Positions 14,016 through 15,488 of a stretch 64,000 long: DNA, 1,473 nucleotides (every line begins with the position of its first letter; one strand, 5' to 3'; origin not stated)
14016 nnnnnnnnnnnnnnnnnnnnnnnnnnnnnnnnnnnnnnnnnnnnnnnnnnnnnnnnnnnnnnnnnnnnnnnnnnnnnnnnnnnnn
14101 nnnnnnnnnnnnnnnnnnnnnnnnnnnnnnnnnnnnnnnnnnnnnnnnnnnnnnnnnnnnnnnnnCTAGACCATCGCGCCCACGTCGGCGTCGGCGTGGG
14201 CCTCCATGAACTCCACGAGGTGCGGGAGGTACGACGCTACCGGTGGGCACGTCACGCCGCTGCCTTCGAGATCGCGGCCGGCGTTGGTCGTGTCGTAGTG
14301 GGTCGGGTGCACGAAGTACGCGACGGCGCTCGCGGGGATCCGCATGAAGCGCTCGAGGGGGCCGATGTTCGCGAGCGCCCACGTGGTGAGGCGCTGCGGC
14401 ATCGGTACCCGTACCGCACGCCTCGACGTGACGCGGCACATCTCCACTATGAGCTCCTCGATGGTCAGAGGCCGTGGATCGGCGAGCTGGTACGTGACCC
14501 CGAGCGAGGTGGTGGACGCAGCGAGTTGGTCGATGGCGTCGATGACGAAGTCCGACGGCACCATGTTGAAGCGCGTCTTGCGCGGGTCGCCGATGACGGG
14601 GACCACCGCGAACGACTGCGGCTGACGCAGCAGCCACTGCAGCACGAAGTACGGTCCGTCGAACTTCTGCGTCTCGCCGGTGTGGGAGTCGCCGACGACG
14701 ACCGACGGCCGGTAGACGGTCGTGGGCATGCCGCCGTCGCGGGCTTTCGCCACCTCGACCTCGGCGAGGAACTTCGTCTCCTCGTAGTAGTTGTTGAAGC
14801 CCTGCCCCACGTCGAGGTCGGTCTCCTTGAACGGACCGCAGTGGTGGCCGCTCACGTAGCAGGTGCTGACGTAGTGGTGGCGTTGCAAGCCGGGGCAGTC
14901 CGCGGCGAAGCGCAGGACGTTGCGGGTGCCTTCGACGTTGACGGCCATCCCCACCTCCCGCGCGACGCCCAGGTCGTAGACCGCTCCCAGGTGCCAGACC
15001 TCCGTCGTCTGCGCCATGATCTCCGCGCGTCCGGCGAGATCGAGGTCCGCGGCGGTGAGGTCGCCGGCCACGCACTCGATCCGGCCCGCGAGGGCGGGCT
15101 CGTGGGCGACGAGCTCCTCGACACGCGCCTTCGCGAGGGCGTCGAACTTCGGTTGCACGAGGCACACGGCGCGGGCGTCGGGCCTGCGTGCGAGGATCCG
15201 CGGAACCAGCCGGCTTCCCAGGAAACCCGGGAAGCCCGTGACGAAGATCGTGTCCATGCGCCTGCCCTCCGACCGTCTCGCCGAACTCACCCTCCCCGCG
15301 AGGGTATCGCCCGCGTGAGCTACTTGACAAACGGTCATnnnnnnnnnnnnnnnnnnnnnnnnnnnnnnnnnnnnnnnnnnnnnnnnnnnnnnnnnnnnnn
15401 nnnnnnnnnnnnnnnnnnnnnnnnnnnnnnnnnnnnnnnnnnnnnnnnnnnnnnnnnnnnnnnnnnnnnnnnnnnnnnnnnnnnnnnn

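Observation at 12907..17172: tRNA-Arg(CCG)-adjacent block: truncated VapC, methyltransferase, fatty-acyl-reductase-like SDR, divergent alkB-TetR without rubredoxins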

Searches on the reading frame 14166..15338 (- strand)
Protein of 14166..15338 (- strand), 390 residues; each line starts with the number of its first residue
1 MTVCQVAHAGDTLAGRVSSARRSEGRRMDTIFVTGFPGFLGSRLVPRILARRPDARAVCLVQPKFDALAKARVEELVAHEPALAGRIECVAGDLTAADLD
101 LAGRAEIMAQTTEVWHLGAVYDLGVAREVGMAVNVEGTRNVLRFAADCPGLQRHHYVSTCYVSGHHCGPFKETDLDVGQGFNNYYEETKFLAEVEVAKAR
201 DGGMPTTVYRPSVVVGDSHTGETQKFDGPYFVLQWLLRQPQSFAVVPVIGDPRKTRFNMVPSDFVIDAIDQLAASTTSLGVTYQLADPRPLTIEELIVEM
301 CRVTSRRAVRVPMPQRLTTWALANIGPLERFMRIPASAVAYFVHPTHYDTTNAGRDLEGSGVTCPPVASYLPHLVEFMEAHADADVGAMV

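Call 7: search_protein_families(library=pfam, proteins=[window:14166-15338:-], max_evalue=0.01)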
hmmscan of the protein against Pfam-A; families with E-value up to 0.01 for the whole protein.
window:14166-15338:- (390 aa): 4 families
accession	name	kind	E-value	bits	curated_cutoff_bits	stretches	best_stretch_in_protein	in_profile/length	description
PF07993.18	NAD_binding_4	-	1.5e-44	152.5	20.1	1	33-269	1-258/258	Male sterility protein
PF01370.27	Epimerase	-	1.3e-15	57.9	20.9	1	31-222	1-181/240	NAD dependent epimerase/dehydratase family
PF01073.25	3Beta_HSD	-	2.2e-10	40.5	22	1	33-219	2-186/280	3-beta hydroxysteroid dehydrogenase/isomerase family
PF16363.11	GDP_Man_Dehyd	-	1.6e-05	25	27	1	32-197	1-165/332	GDP-mannose 4,6 dehydratase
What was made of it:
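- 14166..15257 (-): Stand-alone thioester-reductase/fatty-acyl-reductase-like extended SDR, 363 aa, divergent from alkB. NAD_binding_4 E 1.5e-44 (call 7).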

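Call 8: search_protein_families(library=ncbifam, proteins=[window:14166-15338:-], max_evalue=0.01)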
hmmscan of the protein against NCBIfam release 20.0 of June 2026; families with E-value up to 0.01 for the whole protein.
window:14166-15338:- (390 aa): 13 families
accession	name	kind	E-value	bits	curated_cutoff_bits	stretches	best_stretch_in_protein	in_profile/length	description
NF005539.0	PRK07201.1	equivalog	2.5e-70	238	549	1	31-385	3-357/657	SDR family oxidoreductase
TIGR01746.1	Thioester-redct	subfamily_domain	1.2e-31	110.3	213.35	1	30-317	1-293/371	thioester reductase domain-containing protein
NF038078.1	NRPS_MxcG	equivalog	1.4e-23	82.2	2300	1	22-298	1076-1349/1442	myxochelin non-ribosomal peptide synthetase MxcG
TIGR03466.1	HpnA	hypoth_equivalog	6e-13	48.4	367.65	1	30-318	2-260/327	hopanoid-associated sugar epimerase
TIGR03443.1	alpha_am_amid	equivalog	9.1e-13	46.5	1030.1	1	11-267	955-1225/1390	L-aminoadipate-semialdehyde dehydrogenase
NF041592.1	carboxyl_red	equivalog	1.7e-12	45.8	1300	1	26-288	762-1050/1160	carboxylic acid reductase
NF042422.1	oxyalk_red_OleD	equivalog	2.1e-10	40.5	580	1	31-217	3-171/329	2-alkyl-3-oxoalkanoate reductase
NF047350.1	aureusi_NRPS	equivalog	3.6e-09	34.1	2500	1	25-210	2024-2211/2373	aureusimine non-ribosomal peptide synthetase AusA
NF043036.1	ErythonDh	equivalog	1.5e-08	34.2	325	1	31-164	3-130/321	D-erythronate dehydrogenase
NF042423.1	oxyalk_red_Shew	equivalog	7.8e-08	31.7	580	1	27-217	7-177/331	2-alkyl-3-oxoalkanoate reductase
TIGR04180.1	EDH_00030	hypoth_equivalog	1.6e-06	27.4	475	1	31-213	1-174/297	NAD-dependent 4,6-dehydratase LegB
TIGR01214.1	rmlD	equivalog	2.3e-05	23.6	224.05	1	125-218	68-154/285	dTDP-4-dehydrorhamnose reductase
NF052578.1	StrlDmthSdmBMthl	equivalog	0.00011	22.1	600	1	30-217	2-172/328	sterol demethylase protein SdmB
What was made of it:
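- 14166..15257 (-): Matches the N-terminal half of PRK07201 and TIGR01746 (call 8).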

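Call 39: search_solved_structures(query=window:14166-15257:-, max_evalue=0.001, show_alignments=1)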
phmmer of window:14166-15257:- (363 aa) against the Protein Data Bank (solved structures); distinct sequences matched with E-value up to 0.001: 9.
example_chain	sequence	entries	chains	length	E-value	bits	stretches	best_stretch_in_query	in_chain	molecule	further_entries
4u7w_A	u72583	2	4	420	1.8e-23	86.3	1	2-340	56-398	MxaA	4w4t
8v1x_A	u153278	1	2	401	5.4e-21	78.2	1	4-342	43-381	Type I polyketide synthase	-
4dqv_A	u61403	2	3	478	1.4e-11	47.2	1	3-261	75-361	PROBABLE PEPTIDE SYNTHETASE NRP (PEPTIDE SYNTHASE) | Peptide synthetase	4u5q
5mso_A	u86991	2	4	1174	5.7e-11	45.2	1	3-261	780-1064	Carboxylic acid reductase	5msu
5msp_A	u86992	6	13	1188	8.3e-10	41.4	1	3-248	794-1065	Thioester reductase domain-containing protein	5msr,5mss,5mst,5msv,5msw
3wj7_A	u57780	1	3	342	1.6e-06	30.5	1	2-191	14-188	Putative oxidoreductase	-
4id9_A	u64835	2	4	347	2.4e-06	30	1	81-219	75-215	SHORT-CHAIN DEHYDROGENASE/REDUCTASE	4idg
8vr2_A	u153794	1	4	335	7.7e-06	28.3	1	103-281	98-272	NAD-dependent epimerase/dehydratase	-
5msc_A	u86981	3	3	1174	2.4e-05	26.7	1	2-262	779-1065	Carboxylic acid reductase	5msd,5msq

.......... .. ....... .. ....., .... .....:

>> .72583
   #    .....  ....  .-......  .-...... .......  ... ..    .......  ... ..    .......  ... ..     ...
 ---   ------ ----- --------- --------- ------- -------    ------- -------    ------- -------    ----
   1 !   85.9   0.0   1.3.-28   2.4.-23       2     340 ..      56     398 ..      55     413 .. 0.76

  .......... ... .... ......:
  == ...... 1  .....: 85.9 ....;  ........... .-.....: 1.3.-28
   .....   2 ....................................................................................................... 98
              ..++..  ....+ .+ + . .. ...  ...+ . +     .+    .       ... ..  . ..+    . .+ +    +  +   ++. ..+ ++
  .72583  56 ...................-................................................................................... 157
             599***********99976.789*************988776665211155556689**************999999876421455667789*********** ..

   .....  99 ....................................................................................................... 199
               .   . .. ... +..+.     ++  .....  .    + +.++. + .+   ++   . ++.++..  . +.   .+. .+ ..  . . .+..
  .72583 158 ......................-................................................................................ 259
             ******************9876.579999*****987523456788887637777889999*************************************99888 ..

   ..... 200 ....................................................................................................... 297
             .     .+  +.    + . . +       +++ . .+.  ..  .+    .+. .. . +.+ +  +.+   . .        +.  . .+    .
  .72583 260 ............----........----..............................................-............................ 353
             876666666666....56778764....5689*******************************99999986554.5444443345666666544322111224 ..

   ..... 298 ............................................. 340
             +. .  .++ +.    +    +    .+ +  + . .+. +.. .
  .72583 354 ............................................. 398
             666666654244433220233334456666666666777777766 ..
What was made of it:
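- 14166..15257 (-): Best solved relatives are the MxaA and PKS/CAR reductase domains (call 39).
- On Fatty acyl-CoA / thioester reductase (NAD_binding_4 extended SDR): MxaA R domain E 1.8e-23 (call 39).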
